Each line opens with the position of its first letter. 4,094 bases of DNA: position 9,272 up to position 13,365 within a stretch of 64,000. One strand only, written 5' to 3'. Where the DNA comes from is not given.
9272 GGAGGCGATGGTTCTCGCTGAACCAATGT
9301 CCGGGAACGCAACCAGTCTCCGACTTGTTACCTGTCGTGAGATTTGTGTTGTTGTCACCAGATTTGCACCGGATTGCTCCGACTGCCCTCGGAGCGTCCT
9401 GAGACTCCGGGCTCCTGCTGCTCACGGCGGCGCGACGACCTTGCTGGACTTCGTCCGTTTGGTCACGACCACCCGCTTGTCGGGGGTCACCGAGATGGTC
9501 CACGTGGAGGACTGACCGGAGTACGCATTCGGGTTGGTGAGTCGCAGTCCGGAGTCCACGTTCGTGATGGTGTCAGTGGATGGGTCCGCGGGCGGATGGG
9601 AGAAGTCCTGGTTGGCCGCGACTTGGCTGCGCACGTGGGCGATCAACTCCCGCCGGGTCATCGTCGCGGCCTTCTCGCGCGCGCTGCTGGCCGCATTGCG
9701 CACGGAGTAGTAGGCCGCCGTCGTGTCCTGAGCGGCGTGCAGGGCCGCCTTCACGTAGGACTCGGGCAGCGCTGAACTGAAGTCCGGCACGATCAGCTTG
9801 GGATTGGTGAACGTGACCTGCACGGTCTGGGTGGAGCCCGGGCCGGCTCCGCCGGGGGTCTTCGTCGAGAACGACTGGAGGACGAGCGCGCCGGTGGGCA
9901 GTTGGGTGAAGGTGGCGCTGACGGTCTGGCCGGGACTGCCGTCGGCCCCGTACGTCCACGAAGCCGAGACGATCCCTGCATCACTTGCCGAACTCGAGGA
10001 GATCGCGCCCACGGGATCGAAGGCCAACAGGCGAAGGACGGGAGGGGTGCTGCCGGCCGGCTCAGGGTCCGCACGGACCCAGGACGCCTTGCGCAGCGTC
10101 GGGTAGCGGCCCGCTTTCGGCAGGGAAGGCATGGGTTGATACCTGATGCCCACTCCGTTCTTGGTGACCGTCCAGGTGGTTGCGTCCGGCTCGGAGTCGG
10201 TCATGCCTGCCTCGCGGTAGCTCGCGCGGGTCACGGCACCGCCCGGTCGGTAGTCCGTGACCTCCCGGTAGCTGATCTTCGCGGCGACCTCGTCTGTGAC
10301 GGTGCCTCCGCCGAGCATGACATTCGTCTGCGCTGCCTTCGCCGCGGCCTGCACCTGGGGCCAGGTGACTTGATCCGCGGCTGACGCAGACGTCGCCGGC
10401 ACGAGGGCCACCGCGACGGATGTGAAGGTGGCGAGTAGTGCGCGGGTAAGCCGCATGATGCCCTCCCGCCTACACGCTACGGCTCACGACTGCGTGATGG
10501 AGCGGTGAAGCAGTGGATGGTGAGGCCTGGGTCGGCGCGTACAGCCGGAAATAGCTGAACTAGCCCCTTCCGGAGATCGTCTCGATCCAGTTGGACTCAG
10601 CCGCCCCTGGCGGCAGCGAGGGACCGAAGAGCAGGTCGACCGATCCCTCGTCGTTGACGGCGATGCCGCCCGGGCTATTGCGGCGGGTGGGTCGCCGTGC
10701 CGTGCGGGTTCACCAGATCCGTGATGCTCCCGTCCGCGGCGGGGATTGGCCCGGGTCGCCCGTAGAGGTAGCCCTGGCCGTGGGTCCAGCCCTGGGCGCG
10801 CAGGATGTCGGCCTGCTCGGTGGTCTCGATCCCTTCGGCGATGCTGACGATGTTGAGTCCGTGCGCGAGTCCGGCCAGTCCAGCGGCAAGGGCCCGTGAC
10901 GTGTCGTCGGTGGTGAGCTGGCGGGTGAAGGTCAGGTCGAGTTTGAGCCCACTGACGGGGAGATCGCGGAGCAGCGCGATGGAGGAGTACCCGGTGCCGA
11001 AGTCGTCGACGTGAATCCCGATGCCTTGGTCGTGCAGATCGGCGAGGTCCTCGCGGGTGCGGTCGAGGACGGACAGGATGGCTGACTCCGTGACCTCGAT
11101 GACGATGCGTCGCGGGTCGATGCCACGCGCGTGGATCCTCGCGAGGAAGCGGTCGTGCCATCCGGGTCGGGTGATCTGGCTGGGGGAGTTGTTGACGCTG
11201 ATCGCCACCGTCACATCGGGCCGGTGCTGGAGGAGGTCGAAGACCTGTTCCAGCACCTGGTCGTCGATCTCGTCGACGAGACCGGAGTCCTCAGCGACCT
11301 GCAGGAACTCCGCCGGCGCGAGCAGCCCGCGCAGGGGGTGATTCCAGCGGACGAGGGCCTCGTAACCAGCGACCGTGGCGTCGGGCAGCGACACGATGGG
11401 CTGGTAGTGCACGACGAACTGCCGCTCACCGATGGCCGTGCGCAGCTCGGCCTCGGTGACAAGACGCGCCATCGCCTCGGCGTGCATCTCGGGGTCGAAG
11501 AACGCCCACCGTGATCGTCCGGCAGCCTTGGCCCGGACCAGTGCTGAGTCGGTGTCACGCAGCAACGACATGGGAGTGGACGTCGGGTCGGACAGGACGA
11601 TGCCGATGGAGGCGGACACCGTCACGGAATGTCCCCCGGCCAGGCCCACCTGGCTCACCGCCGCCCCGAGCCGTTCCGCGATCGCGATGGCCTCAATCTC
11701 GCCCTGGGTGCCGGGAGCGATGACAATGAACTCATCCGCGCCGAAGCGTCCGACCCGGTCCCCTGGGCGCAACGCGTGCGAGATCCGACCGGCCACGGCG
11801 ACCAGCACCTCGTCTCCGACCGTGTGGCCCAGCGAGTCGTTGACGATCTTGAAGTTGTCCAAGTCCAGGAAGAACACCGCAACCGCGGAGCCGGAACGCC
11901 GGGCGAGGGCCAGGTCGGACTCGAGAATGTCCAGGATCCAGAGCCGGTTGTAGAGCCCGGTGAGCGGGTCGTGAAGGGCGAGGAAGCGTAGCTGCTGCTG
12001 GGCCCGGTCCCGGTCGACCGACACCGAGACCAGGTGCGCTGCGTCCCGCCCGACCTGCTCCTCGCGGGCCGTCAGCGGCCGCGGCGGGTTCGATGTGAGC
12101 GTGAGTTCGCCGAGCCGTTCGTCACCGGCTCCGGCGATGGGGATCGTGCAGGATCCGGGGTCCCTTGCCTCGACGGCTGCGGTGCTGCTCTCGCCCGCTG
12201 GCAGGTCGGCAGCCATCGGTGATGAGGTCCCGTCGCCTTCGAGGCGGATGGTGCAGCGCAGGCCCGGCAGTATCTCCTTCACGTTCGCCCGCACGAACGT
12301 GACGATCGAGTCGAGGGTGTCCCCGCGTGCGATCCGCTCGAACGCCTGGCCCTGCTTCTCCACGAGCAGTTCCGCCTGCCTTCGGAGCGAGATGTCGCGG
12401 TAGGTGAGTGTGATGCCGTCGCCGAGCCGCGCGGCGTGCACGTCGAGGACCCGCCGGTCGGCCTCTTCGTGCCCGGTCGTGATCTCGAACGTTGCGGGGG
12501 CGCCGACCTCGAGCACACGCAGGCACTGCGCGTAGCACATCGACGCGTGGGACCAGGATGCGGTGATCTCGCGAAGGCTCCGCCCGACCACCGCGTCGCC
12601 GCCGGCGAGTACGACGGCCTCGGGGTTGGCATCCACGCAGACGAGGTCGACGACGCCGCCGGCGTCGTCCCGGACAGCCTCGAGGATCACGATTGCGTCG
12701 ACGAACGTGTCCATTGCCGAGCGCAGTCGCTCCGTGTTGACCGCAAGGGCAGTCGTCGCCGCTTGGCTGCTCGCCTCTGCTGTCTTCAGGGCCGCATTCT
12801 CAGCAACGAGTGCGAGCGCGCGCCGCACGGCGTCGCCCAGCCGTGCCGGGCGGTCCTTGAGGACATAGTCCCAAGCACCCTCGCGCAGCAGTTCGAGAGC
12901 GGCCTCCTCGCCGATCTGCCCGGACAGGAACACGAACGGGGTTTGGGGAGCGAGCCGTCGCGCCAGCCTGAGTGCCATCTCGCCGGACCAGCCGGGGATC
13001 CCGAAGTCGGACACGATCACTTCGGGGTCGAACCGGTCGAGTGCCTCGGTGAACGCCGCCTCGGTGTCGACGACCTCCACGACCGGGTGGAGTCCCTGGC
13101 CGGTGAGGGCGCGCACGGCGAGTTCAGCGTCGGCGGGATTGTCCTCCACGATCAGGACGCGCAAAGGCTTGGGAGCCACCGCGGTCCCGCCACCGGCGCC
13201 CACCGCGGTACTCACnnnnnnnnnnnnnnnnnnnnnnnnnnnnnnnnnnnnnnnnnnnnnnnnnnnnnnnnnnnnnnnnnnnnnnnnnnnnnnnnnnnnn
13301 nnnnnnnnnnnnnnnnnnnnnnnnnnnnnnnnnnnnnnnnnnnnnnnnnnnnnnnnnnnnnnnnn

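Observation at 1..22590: Unusually dense c-di-GMP signalling hub: six GGDEF/EAL proteins back to back, eight in the window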

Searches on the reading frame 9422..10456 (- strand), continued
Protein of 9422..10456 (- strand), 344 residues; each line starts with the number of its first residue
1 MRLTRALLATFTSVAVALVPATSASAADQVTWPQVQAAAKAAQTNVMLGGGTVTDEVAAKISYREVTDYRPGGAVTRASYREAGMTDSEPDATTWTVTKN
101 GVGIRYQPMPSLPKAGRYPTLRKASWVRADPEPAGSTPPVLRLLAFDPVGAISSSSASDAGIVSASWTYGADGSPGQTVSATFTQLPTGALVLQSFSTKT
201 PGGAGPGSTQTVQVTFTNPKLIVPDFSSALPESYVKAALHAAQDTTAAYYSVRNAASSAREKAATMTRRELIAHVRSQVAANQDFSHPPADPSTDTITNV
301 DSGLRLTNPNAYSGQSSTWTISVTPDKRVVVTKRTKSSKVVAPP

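Call 74: list_cluster_members(proteins=[P0009, P0014, P0038, P0050, P0067, P0072, P0087, P0129, P0058, P0096])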
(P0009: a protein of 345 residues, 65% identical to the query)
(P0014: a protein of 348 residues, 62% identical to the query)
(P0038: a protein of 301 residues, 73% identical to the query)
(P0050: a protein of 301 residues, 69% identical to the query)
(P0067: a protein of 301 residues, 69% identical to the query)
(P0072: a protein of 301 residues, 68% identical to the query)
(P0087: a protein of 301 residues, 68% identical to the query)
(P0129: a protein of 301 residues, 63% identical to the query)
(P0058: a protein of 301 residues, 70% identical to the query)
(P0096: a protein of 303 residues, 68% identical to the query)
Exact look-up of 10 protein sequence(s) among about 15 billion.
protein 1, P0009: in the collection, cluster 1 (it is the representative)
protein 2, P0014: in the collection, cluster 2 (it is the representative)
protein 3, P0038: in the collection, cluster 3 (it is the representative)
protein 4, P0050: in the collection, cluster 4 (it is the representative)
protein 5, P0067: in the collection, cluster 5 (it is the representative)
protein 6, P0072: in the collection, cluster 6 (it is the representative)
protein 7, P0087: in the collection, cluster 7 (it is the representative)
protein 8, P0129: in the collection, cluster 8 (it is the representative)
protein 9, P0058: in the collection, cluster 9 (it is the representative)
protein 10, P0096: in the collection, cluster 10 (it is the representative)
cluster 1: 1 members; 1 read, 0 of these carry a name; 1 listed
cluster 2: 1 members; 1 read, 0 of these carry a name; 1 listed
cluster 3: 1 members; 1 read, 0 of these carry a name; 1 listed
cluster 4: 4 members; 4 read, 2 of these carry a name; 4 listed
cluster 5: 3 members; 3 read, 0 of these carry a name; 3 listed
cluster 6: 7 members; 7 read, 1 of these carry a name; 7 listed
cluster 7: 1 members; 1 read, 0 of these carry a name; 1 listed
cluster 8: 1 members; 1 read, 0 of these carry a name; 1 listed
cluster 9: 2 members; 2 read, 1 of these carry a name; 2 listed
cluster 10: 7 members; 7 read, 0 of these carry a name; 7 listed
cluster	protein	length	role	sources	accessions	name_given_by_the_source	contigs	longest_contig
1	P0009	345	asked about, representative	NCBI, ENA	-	-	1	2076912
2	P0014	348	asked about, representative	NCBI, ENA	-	-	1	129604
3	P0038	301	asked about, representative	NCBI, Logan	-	-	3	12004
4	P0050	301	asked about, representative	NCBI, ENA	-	-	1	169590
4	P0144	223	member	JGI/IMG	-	nucleotide-binding universal stress UspA family protein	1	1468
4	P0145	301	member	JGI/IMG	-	nucleotide-binding universal stress UspA family protein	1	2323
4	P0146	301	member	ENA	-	-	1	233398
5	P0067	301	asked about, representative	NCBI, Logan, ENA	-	-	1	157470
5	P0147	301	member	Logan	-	-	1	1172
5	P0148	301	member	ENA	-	-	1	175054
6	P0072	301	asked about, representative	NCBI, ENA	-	-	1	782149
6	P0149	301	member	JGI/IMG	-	nucleotide-binding universal stress UspA family protein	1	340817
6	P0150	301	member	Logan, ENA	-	-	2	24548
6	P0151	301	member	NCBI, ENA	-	-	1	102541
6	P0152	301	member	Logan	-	-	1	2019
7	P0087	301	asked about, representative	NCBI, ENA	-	-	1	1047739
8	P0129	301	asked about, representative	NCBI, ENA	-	-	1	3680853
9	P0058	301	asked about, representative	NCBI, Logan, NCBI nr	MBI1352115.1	MAG: universal stress protein [Actinomycetales bacterium] | universal stress protein [Actinomycetales bacterium]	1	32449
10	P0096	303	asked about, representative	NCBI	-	-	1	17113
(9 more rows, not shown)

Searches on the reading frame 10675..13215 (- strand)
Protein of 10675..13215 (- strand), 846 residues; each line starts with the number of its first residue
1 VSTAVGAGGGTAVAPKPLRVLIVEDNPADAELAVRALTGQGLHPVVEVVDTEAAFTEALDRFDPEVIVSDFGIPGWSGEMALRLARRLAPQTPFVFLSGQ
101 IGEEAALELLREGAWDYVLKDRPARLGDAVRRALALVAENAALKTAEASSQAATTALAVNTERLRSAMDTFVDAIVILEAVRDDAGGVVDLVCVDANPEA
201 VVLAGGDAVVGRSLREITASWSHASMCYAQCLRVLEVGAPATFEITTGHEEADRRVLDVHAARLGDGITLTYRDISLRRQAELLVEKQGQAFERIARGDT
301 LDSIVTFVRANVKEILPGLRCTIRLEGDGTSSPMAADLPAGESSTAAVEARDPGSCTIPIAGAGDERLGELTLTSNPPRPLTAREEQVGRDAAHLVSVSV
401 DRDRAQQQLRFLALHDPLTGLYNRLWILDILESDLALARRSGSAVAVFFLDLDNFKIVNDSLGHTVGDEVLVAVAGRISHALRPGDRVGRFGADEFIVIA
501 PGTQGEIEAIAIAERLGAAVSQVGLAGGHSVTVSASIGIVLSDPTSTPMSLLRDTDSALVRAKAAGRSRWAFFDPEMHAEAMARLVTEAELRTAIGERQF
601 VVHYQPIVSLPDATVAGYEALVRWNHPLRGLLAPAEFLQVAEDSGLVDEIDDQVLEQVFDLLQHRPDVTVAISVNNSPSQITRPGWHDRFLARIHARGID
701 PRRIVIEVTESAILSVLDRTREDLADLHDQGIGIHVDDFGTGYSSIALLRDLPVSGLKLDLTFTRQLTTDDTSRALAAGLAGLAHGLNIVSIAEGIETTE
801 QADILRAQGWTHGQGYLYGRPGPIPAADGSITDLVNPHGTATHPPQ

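Call 3: search_protein_families(library=pfam, proteins=[window:10675-13215:-], max_evalue=0.001)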
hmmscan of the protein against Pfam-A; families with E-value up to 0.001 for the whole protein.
window:10675-13215:- (846 aa): 3 families
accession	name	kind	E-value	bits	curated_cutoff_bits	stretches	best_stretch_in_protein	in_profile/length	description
PF00563.25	EAL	-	1.7e-67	227.7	31.3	1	589-821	2-236/236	EAL domain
PF00990.26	GGDEF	-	1.8e-40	138.8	23.8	1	413-569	1-161/161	Diguanylate cyclase, GGDEF domain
PF00072.30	Response_reg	-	1.7e-14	54.4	30.2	1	20-129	1-109/111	Response regulator receiver domain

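Call 13: find_related_loci(query=window:10675-13215:-, collection=genome_contigs, flank=10000)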
Query window:10675-13215:- (846 aa) in genome_contigs; peptide patterns used: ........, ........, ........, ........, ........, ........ (x = any residue, [..] = any of these).
599 stretches matched a pattern (row limit reached: there are more); 557 encode a relative of the query (tblastn E <= 1e-3); the best 80 are kept; 80 distinct loci.
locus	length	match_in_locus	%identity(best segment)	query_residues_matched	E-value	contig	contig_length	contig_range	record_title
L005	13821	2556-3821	59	405-825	7e-147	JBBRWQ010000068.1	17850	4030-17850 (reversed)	MAG: Actinomycetales bacterium isolate La4_metabat2.030 La4_metabat2.030_K_1002000_L_17850_cov_24.5769, whole genome sho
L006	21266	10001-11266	58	405-825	8e-144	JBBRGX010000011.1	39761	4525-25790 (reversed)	MAG: Actinomycetales bacterium isolate Co_metawrap_2667 Cmw_2667_k141_7458849_length_39761_cov_17.0000, whole genome sho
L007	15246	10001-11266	58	405-825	3e-144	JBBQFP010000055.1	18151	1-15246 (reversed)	MAG: Actinomycetes bacterium isolate Co_metawrap_1023 Cmw_1023_k141_21465591_length_18151_cov_14.9012, whole genome shot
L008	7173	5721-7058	56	405-843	3e-144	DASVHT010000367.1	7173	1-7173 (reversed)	MAG TPA_asm: Dermatophilaceae bacterium isolate SMAG_U2974 k141_511270, whole genome shotgun sequence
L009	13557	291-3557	57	111-825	7e-141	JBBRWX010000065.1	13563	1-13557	MAG: Actinomycetales bacterium isolate La4_metabat2.113 La4_metabat2.113_K_1859244_L_13563_cov_21.4530, whole genome sho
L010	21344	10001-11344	52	391-833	1e-135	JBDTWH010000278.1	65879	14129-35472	MAG: Actinomycetota bacterium isolate cluster3_bin.87 NODE_926_length_65879_cov_53.902862, whole genome shotgun sequence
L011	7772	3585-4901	54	405-841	3e-135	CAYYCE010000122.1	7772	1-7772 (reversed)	MAG TPA_asm: uncultured Kineosporiaceae bacterium isolate binchicken_co224_24 genome assembly, contig: NODE_10339_length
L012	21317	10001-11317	54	405-841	4e-135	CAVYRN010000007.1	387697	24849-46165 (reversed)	MAG: uncultured Actinomycetota bacterium isolate MFD05684.bin.1.305 genome assembly, contig: contig_36705, whole genome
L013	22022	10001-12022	41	161-829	1e-134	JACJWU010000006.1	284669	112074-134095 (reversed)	MAG: Actinomycetota bacterium isolate HK-STAS-ACTI-17 HK-STAS-ACTI-17_6, whole genome shotgun sequence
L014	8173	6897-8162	58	405-825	3e-143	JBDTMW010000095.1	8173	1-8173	MAG: Actinomycetota bacterium isolate cluster3_bin.135 NODE_42914_length_8173_cov_12.471175, whole genome shotgun sequen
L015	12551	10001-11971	40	162-817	3e-123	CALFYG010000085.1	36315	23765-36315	MAG TPA_asm: uncultured Micrococcales bacterium isolate SRR6231188_bin.22_CONCOCT_v1.1_MAG genome assembly, contig: ERZ6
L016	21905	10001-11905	35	238-821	9e-96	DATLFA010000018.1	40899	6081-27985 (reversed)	MAG TPA_asm: Acidimicrobiales bacterium isolate SMAG_U14390 k141_3696774, whole genome shotgun sequence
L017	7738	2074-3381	42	393-823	2e-91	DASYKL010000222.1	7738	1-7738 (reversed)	MAG TPA_asm: Chloroflexota bacterium isolate SMAG_U4321 k141_329566, whole genome shotgun sequence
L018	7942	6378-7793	38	364-831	4e-91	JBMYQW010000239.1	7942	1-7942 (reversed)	MAG: Spirulinaceae cyanobacterium isolate ME_XS_2305_bin_12 ME_XS_2305_bin_12_239, whole genome shotgun sequence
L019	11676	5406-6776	41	396-845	5e-90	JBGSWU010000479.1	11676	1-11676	MAG: Thermomicrobiales bacterium isolate JTS-RE48 k141_9321056, whole genome shotgun sequence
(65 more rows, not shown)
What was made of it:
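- The nearest homologues come from MAGs labelled Actinomycetales, Dermatophilaceae, Kineosporiaceae or more broadly Actinomycetota (call 13).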

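Call 45: search_protein_families(library=ncbifam, proteins=[window:10675-13215:-], max_evalue=0.001)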
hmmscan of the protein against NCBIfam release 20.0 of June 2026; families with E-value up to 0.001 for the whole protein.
window:10675-13215:- (846 aa): 58 families (the best 25 are shown)
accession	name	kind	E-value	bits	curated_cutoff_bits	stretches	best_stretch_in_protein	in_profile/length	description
NF045675.1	PhdiestaseDibA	equivalog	1e-105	354.4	980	1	403-823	193-617/623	phosphodiesterase DibA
NF053781.1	cdiGMPphdstlr2612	equivalog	2.6e-94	316.9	1600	1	402-824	829-1258/1268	Tlr1612 family c-di-GMP phosphodiesterase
NF007474.0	PRK10060.1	equivalog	7.3e-88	295.4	782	1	401-823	222-646/663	cyclic di-GMP phosphodiesterase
NF052458.1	PhdiestGepA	equivalog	6.2e-83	279.4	1200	1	407-824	419-834/840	phosphodiesterase GepA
NF008467.0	PRK11359.1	equivalog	7.8e-82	275.5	857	1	355-822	318-783/800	oxygen-sensing cyclic-di-GMP phosphodiesterase DosP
NF008807.1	PRK11829.1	equivalog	1.9e-61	208.1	733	1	406-821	235-652/670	biofilm formation regulator HmsP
NF007298.0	PRK09776.1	equivalog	5e-53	180.3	1135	1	395-824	665-1099/1111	diguanylate cyclase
TIGR00254.1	GGDEF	domain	7.8e-42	142.8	37.4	1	410-571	2-165/168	diguanylate cyclase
NF007839.0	PRK10551.1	equivalog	5.4e-40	137.4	461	1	584-824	261-503/518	cyclic di-GMP phosphodiesterase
NF007423.1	PRK09966.1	equivalog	9.4e-39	133.4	325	1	404-563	230-390/390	diguanylate cyclase DgcN/YfiN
NF052596.1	RR_EAL_PvrR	equivalog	1.6e-37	129.1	580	1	581-819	137-377/398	response regulator cyclic di-GMP phosphodiesterase PvrR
NF038266.1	diguan_SiaD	equivalog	2.1e-37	128.9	290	1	406-569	87-251/252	biofilm regulation diguanylate cyclase SiaD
NF007380.0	PRK09894.1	equivalog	6.9e-34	117.5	256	1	409-576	125-290/296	diguanylate cyclase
NF045673.1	c-di-GMPRcptLapD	equivalog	1.4e-33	116.2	1020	1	406-823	229-646/647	cyclic di-GMP receptor LapD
NF051473.1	DigCycDgcsShew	equivalog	1.1e-32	113.6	400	1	380-570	102-288/291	diguanylate cyclase DgcS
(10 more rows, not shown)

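Call 68: search_solved_structures(query=window:10675-13215:-, max_evalue=0.001)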
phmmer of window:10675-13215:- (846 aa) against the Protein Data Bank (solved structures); distinct sequences matched with E-value up to 0.001: 126 (the best 60 are shown).
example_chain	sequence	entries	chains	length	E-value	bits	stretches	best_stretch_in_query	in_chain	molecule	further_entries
4rnh_A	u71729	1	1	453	2.3e-83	284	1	412-824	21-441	Motility regulator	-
4rnf_A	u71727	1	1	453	5.2e-82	279.5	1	412-824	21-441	Motility regulator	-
5m3c_A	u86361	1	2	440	7.1e-80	272.4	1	415-824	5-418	Diguanylate cyclase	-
9cmf_A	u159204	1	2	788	3.2e-56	194.2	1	363-829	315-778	Oxygen sensor protein DosP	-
9clo_A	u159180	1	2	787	3.3e-56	194.2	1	363-829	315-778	Oxygen sensor protein DosP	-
9bgv_A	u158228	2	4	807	3.4e-56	194.1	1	363-829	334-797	Oxygen sensor protein DosP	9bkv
9cdr_A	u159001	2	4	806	3.5e-56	194.1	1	363-829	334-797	Oxygen sensor protein DosP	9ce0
5xgb_A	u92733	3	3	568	6.4e-50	173.4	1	394-824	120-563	Uncharacterized protein | Uncharacterized protein PA0861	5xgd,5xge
4rni_A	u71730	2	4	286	9.9e-50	172.7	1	575-824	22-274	Motility regulator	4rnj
5m1t_A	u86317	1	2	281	5.1e-46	160.4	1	576-825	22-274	MucR Phosphodiesterase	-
4hjf_A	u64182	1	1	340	4.1e-45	157.5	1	548-819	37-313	GGDEF family protein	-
2r6o_A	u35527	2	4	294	1.2e-43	152.6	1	579-825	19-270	Putative diguanylate cyclase/phosphodiesterase (GGDEF & EAL domains) | PUTATIVE DIGUANYLATE CYCLASE/PHOSPHODIESTERASE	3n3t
3u2e_A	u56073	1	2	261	5.8e-40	140.4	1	583-819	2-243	GGDEF family protein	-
4hu3_A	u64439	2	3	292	2.2e-39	138.5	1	567-829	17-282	Oxygen sensor protein DosP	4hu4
3s83_A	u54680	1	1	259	6.5e-39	136.9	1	586-819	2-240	GGDEF family protein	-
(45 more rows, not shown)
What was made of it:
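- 10675..13215 (-): g06: receiver, then an unassigned ~280 aa stretch (weak PAS hints), then GADEF (RPGD I-site) and intact EAL. Predicted phosphorylation-controlled phosphodiesterase. Nearest solved structures are MorA, MucR and DosP (call 68).
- Closest known: MorA, MucR and DosP-type GGDEF-EAL tandem proteins. Same: The GGDEF-EAL module of g06 matches these chains at E = 1e-83 to 1e-56 over both domains (call 68). g04 and g09 have the same PAS-GGDEF-EAL layout with both active sites intact.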

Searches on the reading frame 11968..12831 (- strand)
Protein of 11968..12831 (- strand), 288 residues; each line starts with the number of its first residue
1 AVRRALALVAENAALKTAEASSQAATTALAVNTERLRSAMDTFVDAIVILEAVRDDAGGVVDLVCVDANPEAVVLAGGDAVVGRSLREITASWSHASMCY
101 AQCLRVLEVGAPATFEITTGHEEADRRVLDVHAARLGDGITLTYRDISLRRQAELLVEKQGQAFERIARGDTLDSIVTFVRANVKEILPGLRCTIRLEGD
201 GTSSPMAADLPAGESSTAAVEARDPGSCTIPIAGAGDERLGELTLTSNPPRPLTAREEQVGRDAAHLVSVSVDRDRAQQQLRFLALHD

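Call 73: search_protein_families(library=pfam, proteins=[window:11968-12831:-], max_evalue=1)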
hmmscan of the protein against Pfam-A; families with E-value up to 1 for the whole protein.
seq(288 aa): 2 families
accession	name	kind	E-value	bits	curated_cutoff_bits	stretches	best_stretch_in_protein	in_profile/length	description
PF13188.13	PAS_8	-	0.088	13.2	21.8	1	34-87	1-44/65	PAS domain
PF12860.13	PAS_7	-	0.18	12.4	27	1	104-154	67-114/115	PAS fold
